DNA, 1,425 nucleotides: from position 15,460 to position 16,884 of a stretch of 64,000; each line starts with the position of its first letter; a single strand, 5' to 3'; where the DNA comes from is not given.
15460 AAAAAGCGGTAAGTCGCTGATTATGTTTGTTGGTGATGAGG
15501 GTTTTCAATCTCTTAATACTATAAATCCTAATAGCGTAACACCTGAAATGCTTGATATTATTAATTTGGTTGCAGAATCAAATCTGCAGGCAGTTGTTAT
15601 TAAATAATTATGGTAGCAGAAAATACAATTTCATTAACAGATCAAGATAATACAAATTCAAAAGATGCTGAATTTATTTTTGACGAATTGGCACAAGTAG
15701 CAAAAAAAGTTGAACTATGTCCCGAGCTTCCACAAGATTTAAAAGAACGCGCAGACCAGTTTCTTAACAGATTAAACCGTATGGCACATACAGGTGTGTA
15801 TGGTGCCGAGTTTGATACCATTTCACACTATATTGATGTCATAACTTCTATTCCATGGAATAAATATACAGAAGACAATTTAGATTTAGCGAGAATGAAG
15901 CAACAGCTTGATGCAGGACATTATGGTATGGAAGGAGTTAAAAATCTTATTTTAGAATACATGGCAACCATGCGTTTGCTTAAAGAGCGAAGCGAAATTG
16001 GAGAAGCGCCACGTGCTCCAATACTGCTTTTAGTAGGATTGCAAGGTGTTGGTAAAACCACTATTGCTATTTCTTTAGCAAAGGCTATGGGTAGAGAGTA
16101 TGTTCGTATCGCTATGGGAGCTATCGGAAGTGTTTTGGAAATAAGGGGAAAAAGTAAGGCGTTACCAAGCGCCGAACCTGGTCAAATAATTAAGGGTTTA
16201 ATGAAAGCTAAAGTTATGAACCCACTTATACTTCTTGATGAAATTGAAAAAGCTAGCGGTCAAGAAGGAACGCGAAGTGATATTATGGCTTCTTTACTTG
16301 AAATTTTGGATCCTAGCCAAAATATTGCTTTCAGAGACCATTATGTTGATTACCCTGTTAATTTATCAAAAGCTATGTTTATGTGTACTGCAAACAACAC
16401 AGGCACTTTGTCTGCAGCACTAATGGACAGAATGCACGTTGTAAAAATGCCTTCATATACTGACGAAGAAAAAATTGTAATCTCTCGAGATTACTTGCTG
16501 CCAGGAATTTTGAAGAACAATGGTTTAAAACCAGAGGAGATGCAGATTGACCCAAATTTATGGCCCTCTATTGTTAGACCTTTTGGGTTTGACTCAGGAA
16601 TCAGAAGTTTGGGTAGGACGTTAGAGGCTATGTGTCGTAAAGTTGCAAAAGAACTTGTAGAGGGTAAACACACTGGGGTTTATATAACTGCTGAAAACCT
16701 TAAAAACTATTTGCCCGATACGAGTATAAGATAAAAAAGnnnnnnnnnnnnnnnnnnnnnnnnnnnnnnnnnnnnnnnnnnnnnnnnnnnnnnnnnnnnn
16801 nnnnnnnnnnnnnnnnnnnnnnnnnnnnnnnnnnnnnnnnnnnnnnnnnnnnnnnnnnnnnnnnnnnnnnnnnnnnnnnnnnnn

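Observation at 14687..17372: Stand-alone Lon AAA+ module (no protease, no N-domain) co-operonic with a zinc-ribbon membrane protein and a LysM protein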

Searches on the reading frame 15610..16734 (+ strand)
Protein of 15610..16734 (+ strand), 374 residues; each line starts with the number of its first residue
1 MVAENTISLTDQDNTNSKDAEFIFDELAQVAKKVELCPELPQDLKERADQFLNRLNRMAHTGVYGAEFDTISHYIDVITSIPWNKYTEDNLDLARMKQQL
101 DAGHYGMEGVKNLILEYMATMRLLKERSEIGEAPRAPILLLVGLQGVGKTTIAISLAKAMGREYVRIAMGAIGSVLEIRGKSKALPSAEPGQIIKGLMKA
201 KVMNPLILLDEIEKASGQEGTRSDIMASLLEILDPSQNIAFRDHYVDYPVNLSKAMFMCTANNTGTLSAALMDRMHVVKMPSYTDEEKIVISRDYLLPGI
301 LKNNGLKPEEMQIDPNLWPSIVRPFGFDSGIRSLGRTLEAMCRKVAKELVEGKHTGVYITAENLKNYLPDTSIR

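Call 3: search_protein_families(library=pfam, proteins=[window:15610-16734:+], max_evalue=0.1)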
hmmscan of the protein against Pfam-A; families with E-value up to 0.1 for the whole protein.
window:15610-16734:+ (374 aa): 19 families
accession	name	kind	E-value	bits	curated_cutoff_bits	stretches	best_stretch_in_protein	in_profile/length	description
PF00004.35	AAA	-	2.3e-17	64.1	21.2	1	139-277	1-125/131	ATPase family associated with various cellular activities (AAA)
PF22667.2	Lon_lid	-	1.6e-11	44.1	27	1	302-354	1-53/57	Lon protease AAA+ ATPase lid domain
PF07728.20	AAA_5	-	1e-06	29.2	22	1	139-275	2-139/139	AAA domain (dynein-related subfamily)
PF07724.20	AAA_2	-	1.3e-06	29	27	1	139-264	6-126/166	AAA domain (Cdc48 subfamily)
PF13173.12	AAA_14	-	0.00013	22.4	27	1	137-218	3-77/129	AAA domain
PF13191.12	AAA_16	-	0.00044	21.2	32.6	1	132-170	20-58/167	AAA ATPase domain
PF07726.17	AAA_3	-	0.00098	19.4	27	1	139-237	2-90/131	ATPase family associated with various cellular activities (AAA)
PF00448.28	SRP54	-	0.0013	18.8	22.7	1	138-171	3-36/196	SRP54-type protein, GTPase domain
PF01656.29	CbiA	-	0.0038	17.6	25.4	1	146-170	9-33/125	CobQ/CobB/MinD/ParA nucleotide binding domain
PF13401.12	AAA_22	-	0.0043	17.8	27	0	136-178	5-50/130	AAA domain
PF13671.12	AAA_33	-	0.0099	16.6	27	1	139-167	2-28/143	AAA domain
PF13238.12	AAA_18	-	0.01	16.7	29.4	1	140-164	2-28/128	AAA domain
PF20720.3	nSTAND3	-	0.022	14.9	27.2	1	138-163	19-44/155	Novel STAND NTPase 3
PF06414.18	Zeta_toxin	-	0.047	13.6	22.3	0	136-167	16-49/199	Zeta toxin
PF25201.1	nSTAND6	-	0.05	14.1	27.7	0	135-160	17-42/148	Novel STAND NTPase 6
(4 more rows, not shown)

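Call 4: search_protein_families(library=ncbifam, proteins=[window:15610-16734:+], max_evalue=0.1)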
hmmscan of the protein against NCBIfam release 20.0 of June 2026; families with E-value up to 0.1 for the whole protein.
window:15610-16734:+ (374 aa): 37 families (the best 25 are shown)
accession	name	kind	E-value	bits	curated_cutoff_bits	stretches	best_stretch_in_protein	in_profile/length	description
TIGR00763.1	lon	equivalog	9.6e-96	322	608.05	1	26-355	253-570/795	endopeptidase La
NF008053.0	PRK10787.1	equivalog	2.7e-74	250.6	891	1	24-368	248-579/784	endopeptidase La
TIGR02639.1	ClpA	equivalog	2.9e-07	29.1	993.15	1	71-236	425-583/734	ATP-dependent Clp protease ATP-binding subunit ClpA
NF047784.1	MadB_ATPase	equivalog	3.5e-06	26.4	475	1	139-167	36-64/298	MadB family AAA-type ATPase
NF033607.0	disagg_AAA_ClpG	exception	1e-05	23.7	1900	1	42-248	531-733/932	AAA family protein disaggregase ClpG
NF033606.1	heat_AAA_ClpK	exception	2.5e-05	22.3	1900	1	24-248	541-754/949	heat shock survival AAA family ATPase ClpK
NF008263.0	PRK11034.1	equivalog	8.4e-05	20.6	1350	1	138-234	490-582/758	ATP-dependent Clp protease ATP-binding subunit ClpA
TIGR03346.1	chaperone_ClpB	equivalog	0.00014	20.3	1232.1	1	20-243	494-701/853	ATP-dependent chaperone ClpB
TIGR03345.1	VI_ClpV1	equivalog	0.00024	19.5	884.95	1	67-160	530-620/852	type VI secretion system ATPase TssH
NF003229.0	PRK04195.1-5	equivalog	0.00044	19.1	280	1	111-220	26-120/413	replication factor C large subunit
TIGR00064.1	ftsY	equivalog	0.00074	18.8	260.7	1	90-171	34-114/279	signal recognition particle-docking protein FtsY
TIGR00959.1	ffh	equivalog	0.0011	17.9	473.2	1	125-162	87-125/428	signal recognition particle protein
TIGR02880.1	cbbX_cfxQ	equivalog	0.0016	17.8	459.25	1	93-166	13-89/284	CbbX protein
TIGR03922.1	T7SS_EccA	equivalog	0.0037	15.9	466.65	1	96-159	271-335/557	type VII secretion AAA-ATPase EccA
NF033453.1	BREX_3_BrxF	hypoth_equivalog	0.0044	16.7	50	1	138-213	18-89/149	BREX-3 system P-loop-containing protein BrxF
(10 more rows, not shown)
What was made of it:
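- On LonA protease (endopeptidase La, TIGR00763 / MEROPS S16): Alignment to TIGR00763 positions 253-570 (call 4). 322 bits against a cut-off of 608 for TIGR00763, and 251 against 891 for NF008053 (call 4).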

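Call 10: find_homologous_proteins(query=window:15610-16734:+, max_evalue=0.001)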
Query window:15610-16734:+ (374 aa): 1959 proteins with E <= 0.001 among 8000 candidates; the best 120 are listed.
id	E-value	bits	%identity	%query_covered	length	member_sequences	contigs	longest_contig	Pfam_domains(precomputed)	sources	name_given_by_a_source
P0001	1.6e-244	829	100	100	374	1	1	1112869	PF07724.21,PF00004.36,PF22667.3,PF07728.21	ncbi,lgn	ncbi:MAG: AAA family ATPase [Patescibacteria group bacterium]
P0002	2.1e-163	562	71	95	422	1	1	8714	PF07724.21,PF00004.36,PF22667.3,PF07728.21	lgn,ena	-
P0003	9.5e-158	543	69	93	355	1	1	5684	PF07724.21,PF00004.36,PF22667.3,PF07728.21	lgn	-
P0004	2.7e-157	542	69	93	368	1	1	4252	PF07724.21,PF00004.36,PF22667.3,PF07728.21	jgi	-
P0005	1.2e-156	540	69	95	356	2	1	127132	PF07724.21,PF00004.36,PF22667.3,PF07728.21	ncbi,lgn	-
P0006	2.0e-155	536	69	96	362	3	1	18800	PF07724.21,PF00004.36,PF22667.3,PF07728.21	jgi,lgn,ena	-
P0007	2.6e-155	535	68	95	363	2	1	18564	PF07724.21,PF00004.36,PF22667.3,PF07728.21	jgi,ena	-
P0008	5.0e-155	534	67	96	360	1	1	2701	PF07724.21,PF00004.36,PF22667.3,PF07728.21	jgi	jgi:ATP-dependent Lon protease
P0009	1.7e-154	532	67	97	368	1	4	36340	PF07724.21,PF00004.36,PF22667.3,PF07728.21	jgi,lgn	-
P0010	7.1e-154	530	67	93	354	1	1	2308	PF07724.21,PF00004.36,PF22667.3,PF07728.21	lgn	-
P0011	1.4e-153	529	66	96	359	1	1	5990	PF07724.21,PF00004.36,PF22667.3,PF07728.21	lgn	-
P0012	1.5e-153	529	68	95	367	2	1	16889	PF07724.21,PF00004.36,PF22667.3,PF07728.21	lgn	-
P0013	1.5e-153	529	67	93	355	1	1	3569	PF07724.21,PF00004.36,PF22667.3,PF07728.21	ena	-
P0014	1.8e-153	529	68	93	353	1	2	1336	PF07724.21,PF00004.36,PF22667.3,PF07728.21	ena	-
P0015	3.8e-153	528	66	96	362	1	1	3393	PF07724.21,PF00004.36,PF22667.3,PF07728.21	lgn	-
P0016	5.4e-153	527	67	95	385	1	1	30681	PF07724.21,PF00004.36,PF22667.3,PF07728.21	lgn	-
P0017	6.9e-153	527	67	96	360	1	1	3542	PF07724.21,PF00004.36,PF22667.3,PF07728.21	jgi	jgi:ATP-dependent Lon protease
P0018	8.0e-153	527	66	93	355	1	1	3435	PF07724.21,PF00004.36,PF22667.3,PF07728.21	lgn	-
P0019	1.2e-152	526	67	96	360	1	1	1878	PF07724.21,PF00004.36,PF22667.3,PF07728.21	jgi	jgi:ATP-dependent Lon protease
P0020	1.2e-152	526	67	93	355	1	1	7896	PF07724.21,PF00004.36,PF22667.3,PF07728.21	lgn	-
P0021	1.3e-152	526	65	98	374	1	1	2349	PF07724.21,PF00004.36,PF22667.3,PF07728.21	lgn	-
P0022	2.2e-152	525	67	96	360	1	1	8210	PF07724.21,PF00004.36,PF22667.3,PF07728.21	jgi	jgi:ATP-dependent Lon protease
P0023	3.0e-152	525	67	93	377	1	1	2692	PF07724.21,PF00004.36,PF13401.13,PF22667.3,PF07728.21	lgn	-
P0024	6.2e-152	524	65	98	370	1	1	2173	PF07724.21,PF00004.36,PF22667.3,PF07728.21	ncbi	-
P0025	9.2e-152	523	66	95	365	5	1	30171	PF07724.21,PF00004.36,PF22667.3,PF07728.21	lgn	-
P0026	9.2e-152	523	65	97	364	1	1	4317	PF07724.21,PF00004.36,PF22667.3,PF07728.21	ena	-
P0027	1.8e-151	522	68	93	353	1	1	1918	PF07724.21,PF00004.36,PF22667.3,PF07728.21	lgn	-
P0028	2.1e-151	522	68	93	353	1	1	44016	PF07724.21,PF00004.36,PF22667.3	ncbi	-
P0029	2.4e-151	522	65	98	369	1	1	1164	PF07724.21,PF00004.36,PF22667.3,PF07728.21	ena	-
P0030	3.7e-151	521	68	93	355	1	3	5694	PF07724.21,PF00004.36,PF22667.3,PF07728.21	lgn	-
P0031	6.3e-151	521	64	98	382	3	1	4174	PF07724.21,PF00004.36,PF22667.3,PF07728.21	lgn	-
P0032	6.3e-151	521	66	95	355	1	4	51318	PF07724.21,PF00004.36,PF22667.3,PF07728.21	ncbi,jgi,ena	-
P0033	2.3e-150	519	66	93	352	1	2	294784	PF07724.21,PF00004.36,PF22667.3,PF07728.21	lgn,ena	-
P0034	3.0e-150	518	65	94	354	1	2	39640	PF07724.21,PF00004.36,PF22667.3,PF07728.21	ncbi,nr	ncbi:MAG TPA: AAA family ATPase [Candidatus Saccharimonadales bacterium]|nr:AAA family ATPase [Candi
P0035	3.1e-150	518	67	94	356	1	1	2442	PF07724.21,PF00004.36,PF22667.3,PF07728.21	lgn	-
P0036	4.9e-150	518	66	93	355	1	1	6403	PF07724.21,PF00004.36,PF22667.3,PF07728.21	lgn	-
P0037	7.1e-150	517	67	93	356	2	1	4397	PF07724.21,PF00004.36,PF22667.3,PF07728.21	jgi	-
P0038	7.4e-150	517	64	97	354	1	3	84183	PF13173.13,PF07724.21,PF00004.36,PF22667.3,PF07728.21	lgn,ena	-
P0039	1.5e-149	516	65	94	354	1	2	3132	PF07724.21,PF00004.36,PF22667.3,PF07728.21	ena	-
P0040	1.5e-149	516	64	97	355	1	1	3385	PF13173.13,PF07724.21,PF00004.36,PF22667.3,PF07728.21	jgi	jgi:ATP-dependent Lon protease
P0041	1.6e-149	516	64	97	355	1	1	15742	PF13173.13,PF07724.21,PF00004.36,PF22667.3,PF07728.21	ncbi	-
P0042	1.7e-149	516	65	96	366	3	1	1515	PF07724.21,PF00004.36,PF22667.3,PF07728.21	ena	-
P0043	2.0e-149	516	67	93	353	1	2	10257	PF07724.21,PF00004.36,PF22667.3,PF07728.21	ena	-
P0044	2.3e-149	516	66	95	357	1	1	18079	PF07724.21,PF00004.36,PF22667.3,PF07728.21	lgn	-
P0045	2.5e-149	515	64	97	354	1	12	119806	PF13173.13,PF07724.21,PF00004.36,PF22667.3,PF07728.21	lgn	-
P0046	2.6e-149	515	64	99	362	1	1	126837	PF07724.21,PF00004.36,PF22667.3,PF07728.21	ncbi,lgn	-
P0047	3.3e-149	515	65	95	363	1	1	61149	PF13173.13,PF07724.21,PF00004.36,PF22667.3,PF07728.21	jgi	-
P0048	4.2e-149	515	66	93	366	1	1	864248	PF13173.13,PF07724.21,PF00004.36,PF22667.3,PF07728.21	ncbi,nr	ncbi:AAA family ATPase [candidate division WWE3 bacterium]|nr:AAA family ATPase [candidate division 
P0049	4.9e-149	514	64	97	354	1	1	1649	PF13173.13,PF07724.21,PF00004.36,PF22667.3,PF07728.21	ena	-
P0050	5.2e-149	514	64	97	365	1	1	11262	PF07724.21,PF00004.36,PF22667.3,PF07728.21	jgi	jgi:ATP-dependent Lon protease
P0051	5.6e-149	514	66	93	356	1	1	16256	PF13173.13,PF07724.21,PF00004.36,PF22667.3,PF07728.21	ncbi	-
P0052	6.9e-149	514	64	93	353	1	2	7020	PF07724.21,PF00004.36,PF13401.13,PF22667.3,PF07728.21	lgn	-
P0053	7.3e-149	514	65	94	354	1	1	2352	PF07724.21,PF00004.36,PF22667.3,PF07728.21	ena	-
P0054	7.5e-149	514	65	94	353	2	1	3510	PF07724.21,PF00004.36,PF22667.3,PF07728.21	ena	-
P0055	8.6e-149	514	66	93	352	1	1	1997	PF07724.21,PF00004.36,PF22667.3,PF07728.21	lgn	-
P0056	1.0e-148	513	65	94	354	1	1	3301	PF07724.21,PF00004.36,PF22667.3,PF07728.21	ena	-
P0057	1.0e-148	513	65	96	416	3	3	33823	PF07724.21,PF00004.36,PF22667.3,PF07728.21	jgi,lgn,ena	-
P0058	1.1e-148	513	65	93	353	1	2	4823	PF07724.21,PF00004.36,PF22667.3,PF07728.21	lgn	-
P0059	1.1e-148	513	66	93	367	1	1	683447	PF07724.21,PF00004.36,PF22667.3,PF07728.21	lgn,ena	-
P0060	1.2e-148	513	65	93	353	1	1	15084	PF07724.21,PF00004.36,PF22667.3,PF07728.21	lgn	-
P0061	1.3e-148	513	63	97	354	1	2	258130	PF07724.21,PF00004.36,PF22667.3,PF07728.21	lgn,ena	-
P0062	1.4e-148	513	66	93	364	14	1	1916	PF07724.21,PF00004.36,PF22667.3,PF07728.21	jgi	-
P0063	1.5e-148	513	66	94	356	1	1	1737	PF07724.21,PF00004.36,PF22667.3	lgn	-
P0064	1.6e-148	513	65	96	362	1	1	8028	PF13173.13,PF07724.21,PF00004.36,PF13401.13,PF22667.3,PF07728.21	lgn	-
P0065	1.6e-148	513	63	98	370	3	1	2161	PF07724.21,PF00004.36,PF22667.3,PF07728.21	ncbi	-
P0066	1.7e-148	513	63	97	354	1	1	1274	PF13173.13,PF07724.21,PF00004.36,PF22667.3,PF07728.21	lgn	-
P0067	1.8e-148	513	63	97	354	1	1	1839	PF13173.13,PF07724.21,PF00004.36,PF22667.3,PF07728.21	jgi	jgi:ATP-dependent Lon protease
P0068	2.5e-148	512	66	94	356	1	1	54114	PF07724.21,PF00004.36,PF22667.3,PF07728.21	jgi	-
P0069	3.1e-148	512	64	94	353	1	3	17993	PF07724.21,PF00004.36,PF22667.3,PF07728.21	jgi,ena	-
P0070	4.0e-148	511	64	96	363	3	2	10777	PF07724.21,PF00004.36,PF22667.3,PF07728.21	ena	-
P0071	4.6e-148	511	64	95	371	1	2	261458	PF07724.21,PF00004.36,PF22667.3,PF07728.21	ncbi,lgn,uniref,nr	ncbi:MAG: AAA family ATPase [Patescibacteria group bacterium]|uniref:AAA family ATPase n=1 Tax=candi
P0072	5.3e-148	511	65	95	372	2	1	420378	PF07724.21,PF00004.36,PF22667.3,PF07728.21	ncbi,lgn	-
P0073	6.3e-148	511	66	93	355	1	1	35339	PF07724.21,PF00004.36,PF22667.3,PF07728.21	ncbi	-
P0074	6.5e-148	511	64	96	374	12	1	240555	PF07724.21,PF00004.36,PF22667.3,PF07728.21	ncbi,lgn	-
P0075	6.7e-148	511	64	94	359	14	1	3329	PF07724.21,PF00004.36,PF22667.3,PF07728.21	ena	-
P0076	7.5e-148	511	65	94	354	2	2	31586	PF07724.21,PF00004.36,PF22667.3,PF07728.21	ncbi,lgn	-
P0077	1.0e-147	510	66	93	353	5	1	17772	PF13173.13,PF07724.21,PF00004.36,PF22667.3,PF07728.21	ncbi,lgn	-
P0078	1.4e-147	510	65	95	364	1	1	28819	PF07724.21,PF00004.36,PF22667.3,PF07728.21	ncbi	-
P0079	2.1e-147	509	65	93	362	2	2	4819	PF07724.21,PF00004.36,PF13401.13,PF22667.3,PF07728.21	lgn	-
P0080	2.2e-147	509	64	93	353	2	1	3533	PF07724.21,PF00004.36,PF22667.3,PF07728.21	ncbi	-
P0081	2.8e-147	509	64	93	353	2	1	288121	PF07724.21,PF00004.36,PF22667.3,PF07728.21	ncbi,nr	ncbi:AAA family ATPase [Patescibacteria group bacterium]|nr:AAA family ATPase [Patescibacteria group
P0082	3.3e-147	508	62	99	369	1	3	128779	PF07724.21,PF00004.36,PF13401.13,PF22667.3,PF07728.21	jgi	jgi:ATP-dependent Lon protease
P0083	3.7e-147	508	65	93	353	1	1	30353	PF07724.21,PF00004.36,PF22667.3,PF07728.21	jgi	jgi:ATP-dependent Lon protease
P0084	3.8e-147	508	64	93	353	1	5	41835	PF07724.21,PF00004.36,PF22667.3,PF07728.21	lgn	-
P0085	4.6e-147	508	64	94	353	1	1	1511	PF07724.21,PF00004.36,PF22667.3,PF07728.21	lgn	-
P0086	5.2e-147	508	64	95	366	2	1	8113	PF07724.21,PF00004.36,PF22667.3,PF07728.21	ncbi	-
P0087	5.3e-147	508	67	93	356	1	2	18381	PF07724.21,PF00004.36,PF22667.3,PF07728.21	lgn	-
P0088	5.4e-147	508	65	93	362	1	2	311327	PF07724.21,PF00004.36,PF22667.3,PF07728.21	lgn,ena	-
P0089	7.2e-147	507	64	93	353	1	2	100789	PF07724.21,PF00004.36,PF22667.3,PF07728.21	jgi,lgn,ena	-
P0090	7.8e-147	507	63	97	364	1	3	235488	PF07724.21,PF00004.36,PF22667.3,PF07728.21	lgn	-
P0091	8.6e-147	507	66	93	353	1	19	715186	PF07724.21,PF00004.36,PF22667.3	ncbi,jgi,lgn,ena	-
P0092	9.2e-147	507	65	93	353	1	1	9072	PF13173.13,PF07724.21,PF00004.36,PF22667.3,PF07728.21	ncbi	-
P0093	1.2e-146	507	63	95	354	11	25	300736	PF07724.21,PF00004.36,PF22667.3,PF07728.21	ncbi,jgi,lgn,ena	-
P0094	1.3e-146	506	65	93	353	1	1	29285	PF13173.13,PF07724.21,PF00004.36,PF22667.3,PF07728.21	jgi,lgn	-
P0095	1.6e-146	506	64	94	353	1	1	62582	PF07724.21,PF00004.36,PF22667.3,PF07728.21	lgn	-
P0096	1.7e-146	506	63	94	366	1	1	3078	PF13173.13,PF07724.21,PF00004.36,PF22667.3,PF07728.21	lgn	-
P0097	1.8e-146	506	63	96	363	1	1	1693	PF13173.13,PF07724.21,PF00004.36,PF22667.3,PF07728.21,PF13191.13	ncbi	-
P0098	1.8e-146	506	65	93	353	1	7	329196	PF13173.13,PF07724.21,PF00004.36,PF22667.3,PF07728.21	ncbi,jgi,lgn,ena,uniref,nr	ncbi:AAA family ATPase [candidate division WWE3 bacterium]|uniref:AAA family ATPase n=1 Tax=candidat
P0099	2.0e-146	506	63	96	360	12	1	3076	PF07724.21,PF00004.36,PF22667.3,PF07728.21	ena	-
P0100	2.1e-146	506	63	95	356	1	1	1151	PF07724.21,PF00004.36,PF22667.3,PF07728.21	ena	-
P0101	2.1e-146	506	66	93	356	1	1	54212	PF07724.21,PF00004.36,PF22667.3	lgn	-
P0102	2.1e-146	506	63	97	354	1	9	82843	PF13173.13,PF07724.21,PF00004.36,PF22667.3,PF07728.21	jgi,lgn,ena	jgi:ATP-dependent Lon protease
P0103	2.2e-146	506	65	95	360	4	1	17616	PF13173.13,PF07724.21,PF00004.36,PF22667.3,PF07728.21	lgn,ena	-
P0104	2.3e-146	506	63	94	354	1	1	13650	PF07724.21,PF00004.36,PF22667.3,PF07728.21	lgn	-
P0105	2.3e-146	506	65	93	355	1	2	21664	PF07724.21,PF00004.36,PF22667.3,PF07728.21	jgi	jgi:ATP-dependent Lon protease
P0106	2.6e-146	506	63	97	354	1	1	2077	PF13173.13,PF07724.21,PF00004.36,PF22667.3,PF07728.21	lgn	-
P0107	2.6e-146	506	64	97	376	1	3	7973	PF07724.21,PF00004.36,PF22667.3,PF07728.21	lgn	-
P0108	2.9e-146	505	65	93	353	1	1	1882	PF07724.21,PF00004.36,PF22667.3,PF07728.21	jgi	jgi:ATP-dependent Lon protease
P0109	3.0e-146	505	64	95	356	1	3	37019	PF07724.21,PF00004.36,PF22667.3,PF07728.21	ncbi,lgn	-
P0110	3.1e-146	505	64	93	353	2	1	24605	PF07724.21,PF00004.36,PF22667.3,PF07728.21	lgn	-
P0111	3.9e-146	505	63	95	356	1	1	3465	PF07724.21,PF00004.36,PF22667.3,PF07728.21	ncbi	-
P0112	4.4e-146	505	65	93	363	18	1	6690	PF13173.13,PF07724.21,PF00004.36,PF22667.3,PF07728.21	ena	-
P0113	5.0e-146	505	64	99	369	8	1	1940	PF07724.21,PF00004.36,PF22667.3,PF07728.21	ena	-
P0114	5.1e-146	505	65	93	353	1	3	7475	PF13173.13,PF07724.21,PF00004.36,PF22667.3,PF07728.21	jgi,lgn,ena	-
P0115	6.7e-146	504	64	97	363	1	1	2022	PF07724.21,PF00004.36,PF22667.3,PF07728.21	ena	-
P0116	7.0e-146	504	63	95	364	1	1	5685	PF13173.13,PF07724.21,PF00004.36,PF22667.3,PF07728.21,PF13191.13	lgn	-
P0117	8.2e-146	504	63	93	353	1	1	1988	PF07724.21,PF00004.36,PF22667.3,PF07728.21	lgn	-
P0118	8.9e-146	504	63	93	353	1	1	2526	PF07724.21,PF00004.36,PF22667.3,PF07728.21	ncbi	-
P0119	1.1e-145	504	64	93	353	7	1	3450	PF13173.13,PF07724.21,PF00004.36,PF22667.3,PF07728.21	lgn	-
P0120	1.1e-145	503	64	95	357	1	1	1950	PF13173.13,PF07724.21,PF00004.36,PF22667.3,PF07728.21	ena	-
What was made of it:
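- Family size and architecture: the top 120 homologues are all 352-422 aa with AAA + Lon_lid only (call 10).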

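Call 29: find_related_loci(query=A1, collection=genome_contigs, flank=7000)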
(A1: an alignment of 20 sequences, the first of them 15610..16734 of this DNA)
Query A1 (374 aa) in genome_contigs; peptide patterns used: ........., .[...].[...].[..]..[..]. (x = any residue, [..] = any of these).
600 stretches matched a pattern (row limit reached: there are more); 590 encode a relative of the query (tblastn E <= 1e-3); the best 80 are kept; 80 distinct loci.
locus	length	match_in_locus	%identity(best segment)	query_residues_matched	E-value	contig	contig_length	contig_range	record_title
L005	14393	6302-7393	63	8-369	5e-154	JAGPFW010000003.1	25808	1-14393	Patescibacteria group bacterium isolate Gw_SlDig_bin_207 Gw_SlDig_2974_length_25808_cov_4.315291, whole genome shotgun s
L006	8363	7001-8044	66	21-369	6e-154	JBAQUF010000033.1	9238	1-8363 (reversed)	MAG: Patescibacteria group bacterium isolate MFD12006_ilm_asm_bin4 k127_21129, whole genome shotgun sequence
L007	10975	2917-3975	63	16-369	2e-153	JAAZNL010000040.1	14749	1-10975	MAG: candidate division WWE3 bacterium isolate AS27yjCOA_165 99644_AS27, whole genome shotgun sequence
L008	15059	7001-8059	63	15-369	1e-151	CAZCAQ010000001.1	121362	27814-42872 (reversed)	MAG TPA_asm: uncultured Candidatus Saccharibacteria bacterium isolate SRP342105_co1_103 genome assembly, contig: NODE_17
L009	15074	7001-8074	61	12-370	3e-151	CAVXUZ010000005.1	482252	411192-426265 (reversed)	MAG: uncultured candidate division WWE3 bacterium isolate MFD04716.bin.1.185 genome assembly, contig: contig_27056, whol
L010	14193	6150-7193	64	21-369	3e-151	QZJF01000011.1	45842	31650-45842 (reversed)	MAG: candidate division WWE3 bacterium isolate SURF_46 Ga0104751_1001127, whole genome shotgun sequence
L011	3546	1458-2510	62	18-369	1e-156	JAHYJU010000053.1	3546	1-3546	MAG: Patescibacteria group bacterium isolate KA30 NODE_9542_length_3546_cov_5.158526, whole genome shotgun sequence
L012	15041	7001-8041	63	22-369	3e-149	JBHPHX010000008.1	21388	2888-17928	Patescibacteria group bacterium isolate SAG AM-312-C07 AM-312-C07_NODE_8, whole genome shotgun sequence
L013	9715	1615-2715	60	5-369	1e-148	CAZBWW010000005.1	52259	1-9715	MAG TPA_asm: uncultured Candidatus Saccharibacteria bacterium isolate SRP329715_co1_384 genome assembly, contig: NODE_75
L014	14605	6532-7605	49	16-373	2e-124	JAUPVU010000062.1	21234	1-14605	MAG: Patescibacteria group bacterium isolate erpe_2018_sw_33hr_WHONDRS-SW48-000096_B_bin.51 scaffold_322159, whole genom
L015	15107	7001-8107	49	12-370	1e-120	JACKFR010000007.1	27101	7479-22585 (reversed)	MAG: Candidatus Nomurabacteria bacterium isolate HK-STAS-PATE-7 HK-STAS-PATE-7_7, whole genome shotgun sequence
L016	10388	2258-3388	46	8-370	6e-119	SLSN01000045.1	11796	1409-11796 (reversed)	MAG: Patescibacteria group bacterium isolate CSSed165cm_609 CSSed16-5cm-19207, whole genome shotgun sequence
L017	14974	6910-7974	50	3-371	1e-118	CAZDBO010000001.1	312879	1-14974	MAG TPA_asm: uncultured Candidatus Saccharibacteria bacterium isolate binchicken_co30_8 genome assembly, contig: NODE_27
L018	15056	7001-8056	50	41-369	2e-116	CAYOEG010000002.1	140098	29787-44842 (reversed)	MAG TPA_asm: uncultured Candidatus Saccharibacteria bacterium isolate SRP294416_co1_479 genome assembly, contig: NODE_81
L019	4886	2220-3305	49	16-370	6e-116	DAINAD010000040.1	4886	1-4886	MAG TPA_asm: Patescibacteria group bacterium isolate CTOTU11731 NODE_8631_length_4886_cov_6.120886, whole genome shotgun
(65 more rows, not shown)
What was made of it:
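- At least 590 GTDB species genomes carry one, spanning WWE3, Saccharibacteria, Dojkabacteria, Microgenomates and Nomurabacteria (call 29). The same architecture occurs in at least 590 species (call 29).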
